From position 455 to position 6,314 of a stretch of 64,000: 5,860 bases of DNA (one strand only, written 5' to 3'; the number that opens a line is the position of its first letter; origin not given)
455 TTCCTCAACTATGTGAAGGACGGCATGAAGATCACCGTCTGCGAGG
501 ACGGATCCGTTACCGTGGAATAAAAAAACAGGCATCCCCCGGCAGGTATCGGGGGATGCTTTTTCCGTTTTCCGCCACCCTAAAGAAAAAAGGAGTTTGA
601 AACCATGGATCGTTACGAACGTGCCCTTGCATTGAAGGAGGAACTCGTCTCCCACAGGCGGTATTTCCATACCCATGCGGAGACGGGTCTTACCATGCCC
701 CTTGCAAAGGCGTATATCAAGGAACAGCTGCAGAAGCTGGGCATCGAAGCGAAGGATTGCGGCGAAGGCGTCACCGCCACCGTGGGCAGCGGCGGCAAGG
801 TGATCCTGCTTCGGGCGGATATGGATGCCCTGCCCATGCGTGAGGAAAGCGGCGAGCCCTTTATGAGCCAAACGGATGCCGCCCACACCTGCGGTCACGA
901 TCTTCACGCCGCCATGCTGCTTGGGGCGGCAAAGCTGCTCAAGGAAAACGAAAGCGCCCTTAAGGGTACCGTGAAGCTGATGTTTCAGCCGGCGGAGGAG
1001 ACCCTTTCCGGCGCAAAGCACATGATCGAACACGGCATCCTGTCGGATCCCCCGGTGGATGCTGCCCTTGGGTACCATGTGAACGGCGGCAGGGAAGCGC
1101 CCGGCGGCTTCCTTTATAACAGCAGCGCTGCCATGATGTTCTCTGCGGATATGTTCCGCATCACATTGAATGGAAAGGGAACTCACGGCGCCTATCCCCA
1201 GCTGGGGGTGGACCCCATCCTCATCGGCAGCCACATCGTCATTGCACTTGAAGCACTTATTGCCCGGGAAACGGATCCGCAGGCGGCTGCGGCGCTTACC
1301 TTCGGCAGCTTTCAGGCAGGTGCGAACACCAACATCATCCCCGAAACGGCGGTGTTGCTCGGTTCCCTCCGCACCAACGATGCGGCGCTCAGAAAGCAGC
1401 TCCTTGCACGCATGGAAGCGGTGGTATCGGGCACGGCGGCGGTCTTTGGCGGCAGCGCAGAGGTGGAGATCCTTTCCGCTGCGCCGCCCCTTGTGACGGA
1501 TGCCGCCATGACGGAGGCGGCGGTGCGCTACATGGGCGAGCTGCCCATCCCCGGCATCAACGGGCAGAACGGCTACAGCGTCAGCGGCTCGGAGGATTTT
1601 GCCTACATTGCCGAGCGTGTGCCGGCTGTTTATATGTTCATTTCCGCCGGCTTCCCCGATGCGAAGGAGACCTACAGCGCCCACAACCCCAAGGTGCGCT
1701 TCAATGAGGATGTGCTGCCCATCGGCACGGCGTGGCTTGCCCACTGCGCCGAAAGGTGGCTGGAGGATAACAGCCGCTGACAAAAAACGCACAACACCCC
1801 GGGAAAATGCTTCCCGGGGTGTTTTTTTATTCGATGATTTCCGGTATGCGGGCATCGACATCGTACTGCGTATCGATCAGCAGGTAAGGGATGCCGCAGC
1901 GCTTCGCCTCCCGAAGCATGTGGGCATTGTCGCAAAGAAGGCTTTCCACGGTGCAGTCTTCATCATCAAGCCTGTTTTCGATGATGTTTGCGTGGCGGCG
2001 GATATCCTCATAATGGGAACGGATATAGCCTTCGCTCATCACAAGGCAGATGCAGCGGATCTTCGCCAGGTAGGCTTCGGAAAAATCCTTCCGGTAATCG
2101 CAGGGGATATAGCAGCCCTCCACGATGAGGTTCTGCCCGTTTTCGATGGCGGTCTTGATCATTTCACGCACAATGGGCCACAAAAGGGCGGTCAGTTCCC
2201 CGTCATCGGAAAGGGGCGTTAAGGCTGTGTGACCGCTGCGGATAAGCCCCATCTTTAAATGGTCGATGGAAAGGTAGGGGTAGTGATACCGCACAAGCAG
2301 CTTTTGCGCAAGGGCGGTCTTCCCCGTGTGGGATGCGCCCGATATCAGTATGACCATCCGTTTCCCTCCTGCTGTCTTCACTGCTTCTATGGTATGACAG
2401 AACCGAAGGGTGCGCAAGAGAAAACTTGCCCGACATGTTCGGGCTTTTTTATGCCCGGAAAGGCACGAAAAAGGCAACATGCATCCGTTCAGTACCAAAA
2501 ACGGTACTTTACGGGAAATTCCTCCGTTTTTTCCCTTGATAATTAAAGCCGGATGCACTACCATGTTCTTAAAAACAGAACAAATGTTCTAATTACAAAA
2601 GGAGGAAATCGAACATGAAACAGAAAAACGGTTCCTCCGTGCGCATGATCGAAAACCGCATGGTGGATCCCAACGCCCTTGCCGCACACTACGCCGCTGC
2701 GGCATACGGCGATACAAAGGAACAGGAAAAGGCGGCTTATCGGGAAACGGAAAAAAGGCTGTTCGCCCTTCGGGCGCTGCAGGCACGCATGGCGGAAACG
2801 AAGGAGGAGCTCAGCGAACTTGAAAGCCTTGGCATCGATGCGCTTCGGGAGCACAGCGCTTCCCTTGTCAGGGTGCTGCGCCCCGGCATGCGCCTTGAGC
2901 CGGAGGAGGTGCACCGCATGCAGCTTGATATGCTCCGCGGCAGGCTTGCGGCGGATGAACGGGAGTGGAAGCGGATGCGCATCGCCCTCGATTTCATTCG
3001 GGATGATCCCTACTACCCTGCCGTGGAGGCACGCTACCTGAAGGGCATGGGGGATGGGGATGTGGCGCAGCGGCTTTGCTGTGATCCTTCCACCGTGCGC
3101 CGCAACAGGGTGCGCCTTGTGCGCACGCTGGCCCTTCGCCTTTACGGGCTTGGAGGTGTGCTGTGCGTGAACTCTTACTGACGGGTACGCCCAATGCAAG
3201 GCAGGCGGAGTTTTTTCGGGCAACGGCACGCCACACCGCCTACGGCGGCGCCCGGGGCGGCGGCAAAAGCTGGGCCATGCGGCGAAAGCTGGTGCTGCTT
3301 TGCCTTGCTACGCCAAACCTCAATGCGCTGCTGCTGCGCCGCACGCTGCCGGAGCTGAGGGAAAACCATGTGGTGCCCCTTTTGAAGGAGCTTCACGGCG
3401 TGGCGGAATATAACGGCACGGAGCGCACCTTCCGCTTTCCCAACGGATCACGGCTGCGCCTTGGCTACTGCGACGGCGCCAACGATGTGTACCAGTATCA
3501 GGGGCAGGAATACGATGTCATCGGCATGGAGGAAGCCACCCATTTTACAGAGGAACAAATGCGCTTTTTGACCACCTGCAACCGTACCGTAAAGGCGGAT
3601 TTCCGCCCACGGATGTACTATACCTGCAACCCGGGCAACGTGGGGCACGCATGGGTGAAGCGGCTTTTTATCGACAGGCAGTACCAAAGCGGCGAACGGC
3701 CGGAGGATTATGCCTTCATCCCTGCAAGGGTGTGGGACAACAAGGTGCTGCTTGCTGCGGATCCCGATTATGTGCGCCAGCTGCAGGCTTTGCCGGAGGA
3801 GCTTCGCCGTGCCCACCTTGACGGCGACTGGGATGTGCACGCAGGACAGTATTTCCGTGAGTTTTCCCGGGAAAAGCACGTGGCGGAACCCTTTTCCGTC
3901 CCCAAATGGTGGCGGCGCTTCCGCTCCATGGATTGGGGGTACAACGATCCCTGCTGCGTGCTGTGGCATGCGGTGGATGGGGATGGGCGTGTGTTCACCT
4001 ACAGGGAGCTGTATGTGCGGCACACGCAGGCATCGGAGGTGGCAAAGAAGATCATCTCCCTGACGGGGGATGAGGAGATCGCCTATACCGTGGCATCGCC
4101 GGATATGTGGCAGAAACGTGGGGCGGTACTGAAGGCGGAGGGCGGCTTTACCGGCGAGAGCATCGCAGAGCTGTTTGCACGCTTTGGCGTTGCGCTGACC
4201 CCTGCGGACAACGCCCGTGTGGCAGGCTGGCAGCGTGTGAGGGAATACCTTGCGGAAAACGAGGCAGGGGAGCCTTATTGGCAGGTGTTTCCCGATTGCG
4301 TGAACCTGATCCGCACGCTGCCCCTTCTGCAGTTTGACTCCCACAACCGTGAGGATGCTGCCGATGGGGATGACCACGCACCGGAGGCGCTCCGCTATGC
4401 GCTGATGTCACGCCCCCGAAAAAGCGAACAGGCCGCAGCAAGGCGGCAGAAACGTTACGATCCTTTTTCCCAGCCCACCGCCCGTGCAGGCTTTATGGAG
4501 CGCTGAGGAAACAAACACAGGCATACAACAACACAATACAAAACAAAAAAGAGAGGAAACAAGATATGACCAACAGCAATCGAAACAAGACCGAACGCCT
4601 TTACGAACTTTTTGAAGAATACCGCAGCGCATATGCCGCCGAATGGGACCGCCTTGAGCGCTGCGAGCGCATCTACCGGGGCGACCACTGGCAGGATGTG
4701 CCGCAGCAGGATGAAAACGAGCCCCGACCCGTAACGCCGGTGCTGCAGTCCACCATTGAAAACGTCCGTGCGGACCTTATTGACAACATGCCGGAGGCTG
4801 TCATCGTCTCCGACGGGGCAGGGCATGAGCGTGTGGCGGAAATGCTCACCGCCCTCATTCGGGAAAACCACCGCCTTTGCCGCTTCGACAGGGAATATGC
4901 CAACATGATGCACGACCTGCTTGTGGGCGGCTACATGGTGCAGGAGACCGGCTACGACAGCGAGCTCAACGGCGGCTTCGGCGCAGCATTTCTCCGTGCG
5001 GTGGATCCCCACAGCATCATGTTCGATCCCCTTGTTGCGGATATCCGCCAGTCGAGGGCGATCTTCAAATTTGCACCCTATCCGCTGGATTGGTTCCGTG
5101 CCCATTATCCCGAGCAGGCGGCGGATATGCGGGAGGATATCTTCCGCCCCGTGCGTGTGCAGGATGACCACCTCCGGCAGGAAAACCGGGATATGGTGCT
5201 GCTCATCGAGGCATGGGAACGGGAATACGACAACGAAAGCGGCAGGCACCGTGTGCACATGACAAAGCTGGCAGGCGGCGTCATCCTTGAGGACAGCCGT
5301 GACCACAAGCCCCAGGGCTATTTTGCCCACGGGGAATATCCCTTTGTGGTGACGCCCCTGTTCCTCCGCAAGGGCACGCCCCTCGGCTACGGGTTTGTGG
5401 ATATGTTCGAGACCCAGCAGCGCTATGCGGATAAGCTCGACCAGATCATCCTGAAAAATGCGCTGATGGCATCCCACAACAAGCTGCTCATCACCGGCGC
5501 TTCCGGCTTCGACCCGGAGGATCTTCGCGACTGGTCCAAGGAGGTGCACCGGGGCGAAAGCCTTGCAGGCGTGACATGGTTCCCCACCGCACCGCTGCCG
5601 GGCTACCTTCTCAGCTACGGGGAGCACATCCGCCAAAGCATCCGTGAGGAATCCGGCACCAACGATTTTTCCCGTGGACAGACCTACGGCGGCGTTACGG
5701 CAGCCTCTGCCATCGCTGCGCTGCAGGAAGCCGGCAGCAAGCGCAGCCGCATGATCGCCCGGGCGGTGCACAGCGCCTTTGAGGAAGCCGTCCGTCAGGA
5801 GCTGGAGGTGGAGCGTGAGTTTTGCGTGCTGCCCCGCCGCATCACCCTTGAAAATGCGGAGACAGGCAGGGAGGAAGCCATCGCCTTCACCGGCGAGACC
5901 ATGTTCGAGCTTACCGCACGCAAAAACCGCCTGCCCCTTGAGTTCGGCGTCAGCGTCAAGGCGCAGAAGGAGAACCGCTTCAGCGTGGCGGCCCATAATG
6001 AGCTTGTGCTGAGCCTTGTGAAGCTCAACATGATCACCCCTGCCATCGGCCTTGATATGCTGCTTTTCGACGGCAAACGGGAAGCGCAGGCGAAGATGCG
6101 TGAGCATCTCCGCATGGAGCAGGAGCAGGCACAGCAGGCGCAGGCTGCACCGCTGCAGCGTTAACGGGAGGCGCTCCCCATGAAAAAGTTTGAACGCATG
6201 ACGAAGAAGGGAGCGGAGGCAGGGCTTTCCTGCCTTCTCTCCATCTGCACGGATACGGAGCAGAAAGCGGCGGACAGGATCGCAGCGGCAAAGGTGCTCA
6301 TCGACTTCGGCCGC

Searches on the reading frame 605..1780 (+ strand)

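Call 55: search_protein_families(library=pfam, proteins=[window:605-1780:+], max_evalue=0.01)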
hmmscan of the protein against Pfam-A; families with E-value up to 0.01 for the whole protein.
window:605-1780:+ (391 aa): 3 families
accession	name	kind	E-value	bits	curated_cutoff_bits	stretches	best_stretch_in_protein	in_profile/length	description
PF01546.33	Peptidase_M20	-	1.3e-37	130.2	24.6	1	68-383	1-205/206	Peptidase family M20/M25/M40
PF07687.19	M20_dimer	-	5.9e-13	49.1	21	1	182-275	7-100/107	Peptidase dimerisation domain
PF04389.22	Peptidase_M28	-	0.0089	16.2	21.3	0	102-143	37-80/193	Peptidase family M28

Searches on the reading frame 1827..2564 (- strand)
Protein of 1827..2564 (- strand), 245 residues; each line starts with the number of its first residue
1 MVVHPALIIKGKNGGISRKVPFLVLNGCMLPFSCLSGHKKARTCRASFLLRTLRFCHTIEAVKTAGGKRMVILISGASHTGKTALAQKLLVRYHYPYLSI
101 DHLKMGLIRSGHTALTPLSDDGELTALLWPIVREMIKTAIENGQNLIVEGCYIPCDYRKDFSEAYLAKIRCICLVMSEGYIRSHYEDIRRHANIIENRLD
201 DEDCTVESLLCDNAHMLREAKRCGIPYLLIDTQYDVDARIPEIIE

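Call 55: search_protein_families(library=pfam, proteins=[window:1827-2564:-], max_evalue=0.01)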
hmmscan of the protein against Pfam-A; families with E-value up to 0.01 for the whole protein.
window:1827-2564:- (245 aa): 5 families
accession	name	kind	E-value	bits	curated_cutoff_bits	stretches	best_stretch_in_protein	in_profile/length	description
PF13671.12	AAA_33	-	6.4e-05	23.7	27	1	71-180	1-110/143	AAA domain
PF06414.18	Zeta_toxin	-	0.0004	20.3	22.3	1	65-163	12-115/199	Zeta toxin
PF13401.12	AAA_22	-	0.0053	17.5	27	0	69-141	5-64/130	AAA domain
PF07931.18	CPT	-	0.007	16.6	22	0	70-152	2-90/172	Chloramphenicol phosphotransferase-like protein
PF20720.3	nSTAND3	-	0.0089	16.2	27.2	0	68-94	16-42/155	Novel STAND NTPase 3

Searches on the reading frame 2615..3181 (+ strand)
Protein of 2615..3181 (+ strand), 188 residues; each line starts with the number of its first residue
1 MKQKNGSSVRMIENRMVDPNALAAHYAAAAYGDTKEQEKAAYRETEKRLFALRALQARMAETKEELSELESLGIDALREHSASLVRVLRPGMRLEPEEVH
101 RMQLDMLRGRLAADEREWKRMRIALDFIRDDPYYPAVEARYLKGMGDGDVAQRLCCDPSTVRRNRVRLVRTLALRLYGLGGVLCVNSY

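Call 55: search_protein_families(library=pfam, proteins=[window:2615-3181:+], max_evalue=0.01)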
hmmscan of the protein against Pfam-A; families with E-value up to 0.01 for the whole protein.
window:2615-3181:+ (188 aa): 0 families

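Call 67: search_protein_families(library=padloc, proteins=[window:2615-3181:+], max_evalue=0.01)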
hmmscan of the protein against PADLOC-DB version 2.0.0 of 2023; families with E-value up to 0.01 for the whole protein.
window:2615-3181:+ (188 aa): 1 family
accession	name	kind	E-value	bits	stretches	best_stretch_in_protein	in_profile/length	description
PDLC03868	LmuB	-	0.00042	16.7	1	17-126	581-690/1035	-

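Call 68: search_protein_families(library=ncbifam, proteins=[window:2615-3181:+], max_evalue=0.01)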
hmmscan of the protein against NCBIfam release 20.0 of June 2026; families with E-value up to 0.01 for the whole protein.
window:2615-3181:+ (188 aa): 1 family
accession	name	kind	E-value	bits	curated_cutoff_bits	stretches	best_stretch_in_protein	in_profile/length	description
TIGR02937.1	sigma70-ECF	superfamily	0.00082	19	42.9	1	77-175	96-164/165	sigma-70 family RNA polymerase sigma factor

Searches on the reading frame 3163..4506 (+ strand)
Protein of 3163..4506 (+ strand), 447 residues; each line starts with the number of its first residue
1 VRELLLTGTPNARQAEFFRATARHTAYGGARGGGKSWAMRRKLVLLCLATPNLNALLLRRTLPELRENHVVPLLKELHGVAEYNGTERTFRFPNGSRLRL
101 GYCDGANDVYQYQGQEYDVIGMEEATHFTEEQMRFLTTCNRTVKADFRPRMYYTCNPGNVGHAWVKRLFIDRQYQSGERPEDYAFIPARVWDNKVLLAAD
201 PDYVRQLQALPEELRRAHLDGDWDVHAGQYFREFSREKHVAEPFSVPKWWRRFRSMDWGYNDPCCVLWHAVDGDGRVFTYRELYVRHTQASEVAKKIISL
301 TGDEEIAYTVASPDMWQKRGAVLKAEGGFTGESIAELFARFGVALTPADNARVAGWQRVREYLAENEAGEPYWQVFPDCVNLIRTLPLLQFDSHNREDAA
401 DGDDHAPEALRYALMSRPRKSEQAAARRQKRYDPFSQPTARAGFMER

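Call 55: search_protein_families(library=pfam, proteins=[window:3163-4506:+], max_evalue=0.01)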
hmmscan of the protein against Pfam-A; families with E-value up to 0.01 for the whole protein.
window:3163-4506:+ (447 aa): 3 families
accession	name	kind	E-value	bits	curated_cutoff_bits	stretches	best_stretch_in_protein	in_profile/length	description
PF03237.21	Terminase_6N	-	4.4e-12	46.5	22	1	27-234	2-211/215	Terminase large subunit, T4likevirus-type, N-terminal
PF04466.19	Terminase_3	-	4.5e-09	36.6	23.2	1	23-210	3-186/201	Phage terminase large subunit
PF17289.8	Terminase_6C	-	0.00077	19.9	22.6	1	255-416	2-154/155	Terminase RNaseH-like domain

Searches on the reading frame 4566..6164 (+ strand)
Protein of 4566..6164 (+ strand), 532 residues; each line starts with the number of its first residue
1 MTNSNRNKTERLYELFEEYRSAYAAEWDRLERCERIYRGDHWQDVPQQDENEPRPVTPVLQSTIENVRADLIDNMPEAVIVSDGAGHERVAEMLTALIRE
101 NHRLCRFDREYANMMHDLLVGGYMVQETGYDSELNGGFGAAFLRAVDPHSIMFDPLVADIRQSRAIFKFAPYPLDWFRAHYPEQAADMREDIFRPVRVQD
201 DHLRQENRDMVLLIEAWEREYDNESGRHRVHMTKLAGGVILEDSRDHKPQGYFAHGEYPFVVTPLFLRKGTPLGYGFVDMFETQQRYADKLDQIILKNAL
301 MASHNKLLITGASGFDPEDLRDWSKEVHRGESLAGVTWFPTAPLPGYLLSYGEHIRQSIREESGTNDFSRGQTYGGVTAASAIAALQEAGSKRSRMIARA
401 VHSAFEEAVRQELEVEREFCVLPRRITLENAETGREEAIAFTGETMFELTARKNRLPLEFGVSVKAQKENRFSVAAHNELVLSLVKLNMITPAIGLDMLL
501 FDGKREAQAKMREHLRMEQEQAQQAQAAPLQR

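Call 7: search_protein_families(library=phrogs, proteins=[window:4566-6164:+], max_evalue=0.1)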
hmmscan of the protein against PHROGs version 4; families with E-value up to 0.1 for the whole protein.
window:4566-6164:+ (532 aa): 4 families
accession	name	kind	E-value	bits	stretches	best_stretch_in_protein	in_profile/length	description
phrog_156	-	head and packaging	1.4e-54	186.7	1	4-527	7-586/681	portal protein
phrog_1216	-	head and packaging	1.1e-10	41.8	1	197-430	284-523/714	portal protein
phrog_332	-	connector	0.0049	16.3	1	209-399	217-408/560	head-tail adaptor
phrog_449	-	connector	0.013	15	0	221-322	215-307/520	head-tail adaptor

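Call 68: search_protein_families(library=ncbifam, proteins=[window:4566-6164:+], max_evalue=0.01)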
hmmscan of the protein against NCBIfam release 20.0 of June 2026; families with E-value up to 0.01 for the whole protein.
window:4566-6164:+ (532 aa): 0 families

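Call 75: search_dna_similar(query=window:4566-6161:+, collection=phages, mode=protein, max_rows=12)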
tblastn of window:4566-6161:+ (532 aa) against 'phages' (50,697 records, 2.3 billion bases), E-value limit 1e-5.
Records with a match: 14; places in all: 14; records where one place covers at least 80% of the query: 11.
Best place of each record, by identity: <60% 14.
By first word of the organism name: Bacteriophage 9; Microbacterium 2; Paenibacillus 2; Bacillus 1.
By host as written in the record: - 9; Microbacterium paraoxydans NRRL B-14843 2; Bacillus sp. (in: Bacteria) 1; Paenibacillus larvae SV21 1; Paenibacillus larvae Pl02-27 1.
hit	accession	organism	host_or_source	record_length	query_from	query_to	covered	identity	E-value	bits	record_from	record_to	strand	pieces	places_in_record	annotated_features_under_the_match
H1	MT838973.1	Bacteriophage sp.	human fecal samples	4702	14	514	94%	29.4%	9e-51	192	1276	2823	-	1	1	record has no annotation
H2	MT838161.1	Bacteriophage sp.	human fecal samples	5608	14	514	94%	28.3%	8e-45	175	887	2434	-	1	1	record has no annotation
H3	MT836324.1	Bacteriophage sp.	human fecal samples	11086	14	514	94%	27.9%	6e-51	193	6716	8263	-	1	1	record has no annotation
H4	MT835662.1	Bacteriophage sp.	human fecal samples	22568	1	517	97%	26.8%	1e-52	198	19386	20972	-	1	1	record has no annotation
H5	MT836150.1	Bacteriophage sp.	human fecal samples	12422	37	503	88%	29.6%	4e-58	214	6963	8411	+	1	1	record has no annotation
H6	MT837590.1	Bacteriophage sp.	human fecal samples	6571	11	490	90%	28.8%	1e-50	192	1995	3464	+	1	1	record has no annotation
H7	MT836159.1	Bacteriophage sp.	human fecal samples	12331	15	514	94%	27.5%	7e-52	196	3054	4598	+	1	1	record has no annotation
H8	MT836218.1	Bacteriophage sp.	human fecal samples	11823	34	490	86%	28.6%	2e-45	177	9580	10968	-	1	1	record has no annotation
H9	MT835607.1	Bacteriophage sp.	human fecal samples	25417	89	514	80%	26.3%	6e-40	160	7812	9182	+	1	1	record has no annotation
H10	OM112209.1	Bacillus phage PK1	Bacillus sp. (in: Bacteria)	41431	5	419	78%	25.6%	3e-31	134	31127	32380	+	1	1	none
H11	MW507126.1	Microbacterium phage Shocker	Microbacterium paraoxydans NRRL B-14843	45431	60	506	84%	21.9%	4e-9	66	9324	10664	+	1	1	20: portal protein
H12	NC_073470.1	Microbacterium phage Shocker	Microbacterium paraoxydans NRRL B-14843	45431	60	506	84%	21.9%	4e-9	66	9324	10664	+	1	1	20: portal protein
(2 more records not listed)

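Call 86: find_related_loci(query=window:4566-6161:+, collection=genome_contigs, flank=10000)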
Query window:4566-6161:+ (532 aa) in genome_contigs; peptide patterns used: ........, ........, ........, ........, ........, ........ (x = any residue, [..] = any of these).
44 stretches matched a pattern; 21 encode a relative of the query (tblastn E <= 1e-3); 21 distinct loci.
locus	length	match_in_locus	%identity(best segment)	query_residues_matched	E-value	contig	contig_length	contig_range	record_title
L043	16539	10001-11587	88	1-528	0e+0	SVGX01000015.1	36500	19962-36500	MAG: Clostridiales bacterium isolate SIG369 NODE_24723_length_36500_cov_1.553817, whole genome shotgun sequence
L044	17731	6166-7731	76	1-524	0e+0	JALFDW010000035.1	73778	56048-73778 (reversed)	MAG: bacterium isolate SUG591 k141_160526, whole genome shotgun sequence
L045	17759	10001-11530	76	3-511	0e+0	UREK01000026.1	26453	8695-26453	uncultured Clostridiales bacterium isolate UMGS922 genome assembly, contig: NODE_557_length_26453_cov_9.228995, whole ge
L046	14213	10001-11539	76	1-513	0e+0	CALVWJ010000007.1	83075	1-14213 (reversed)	MAG: uncultured Clostridia bacterium isolate BRZ_CQ__bin28 genome assembly, contig: BRZ_CQ__NODE_327_length_83075_cov_6.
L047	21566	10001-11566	59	1-530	0e+0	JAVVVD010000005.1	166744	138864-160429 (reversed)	MAG: Clostridia bacterium isolate CGS10Y2-bin70 NODE_5_length_166744_cov_27.068832, whole genome shotgun sequence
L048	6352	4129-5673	60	11-527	0e+0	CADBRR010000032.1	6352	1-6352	MAG: uncultured Clostridiales bacterium isolate RUG14239 genome assembly, contig: RUG14239_asm_32, whole genome shotgun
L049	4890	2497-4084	63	1-522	0e+0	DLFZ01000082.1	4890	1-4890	MAG TPA_asm: Christensenella sp. UBA7707 UBA7707_contig_9881, whole genome shotgun sequence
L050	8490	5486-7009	58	11-521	0e+0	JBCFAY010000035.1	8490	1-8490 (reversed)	MAG: Bacillota bacterium isolate metabat2.bin.18 NODE_1522_length_8490_cov_5.196081, whole genome shotgun sequence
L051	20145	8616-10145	58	3-512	0e+0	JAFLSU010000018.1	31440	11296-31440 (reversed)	MAG: Christensenellaceae bacterium isolate HAN035 Seq18, whole genome shotgun sequence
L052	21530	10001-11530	57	8-512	0e+0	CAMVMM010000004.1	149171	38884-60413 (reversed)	MAG TPA_asm: uncultured Clostridia bacterium isolate SRR8387717_bin.34_metaWRAP_v1.3_MAG genome assembly, contig: ERZ142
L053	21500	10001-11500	57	10-511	0e+0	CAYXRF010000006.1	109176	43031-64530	MAG TPA_asm: uncultured Oscillospiraceae bacterium isolate SRP294416_co3_738 genome assembly, contig: NODE_81_length_109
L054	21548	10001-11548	55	2-512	0e+0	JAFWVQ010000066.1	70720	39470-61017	MAG: Clostridia bacterium isolate RGIG6112 Sheep_Omasum.Co__c3237703, whole genome shotgun sequence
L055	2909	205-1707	54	3-512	0e+0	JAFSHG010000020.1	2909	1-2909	MAG: Clostridia bacterium isolate RGIG3141 Goat_Rectum.Co__c418974, whole genome shotgun sequence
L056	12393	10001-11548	55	2-512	0e+0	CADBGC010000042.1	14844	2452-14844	MAG: uncultured Clostridiales bacterium isolate RUG13931 genome assembly, contig: RUG13931_asm_42, whole genome shotgun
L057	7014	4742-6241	55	12-513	0e+0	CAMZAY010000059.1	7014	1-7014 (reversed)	MAG TPA_asm: uncultured Clostridia bacterium isolate SRR10912538_bin.15_metaWRAP_v1.3_MAG genome assembly, contig: ERZ14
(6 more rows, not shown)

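Call 87: find_related_loci(query=window:4566-6161:+, collection=viral_contigs, flank=10000)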
Query window:4566-6161:+ (532 aa) in viral_contigs; peptide patterns used: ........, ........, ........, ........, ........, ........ (x = any residue, [..] = any of these).
20 stretches matched a pattern; 1 encode a relative of the query (tblastn E <= 1e-3); 1 distinct loci.
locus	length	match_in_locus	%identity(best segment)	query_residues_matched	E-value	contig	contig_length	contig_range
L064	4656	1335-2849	63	2-511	0e+0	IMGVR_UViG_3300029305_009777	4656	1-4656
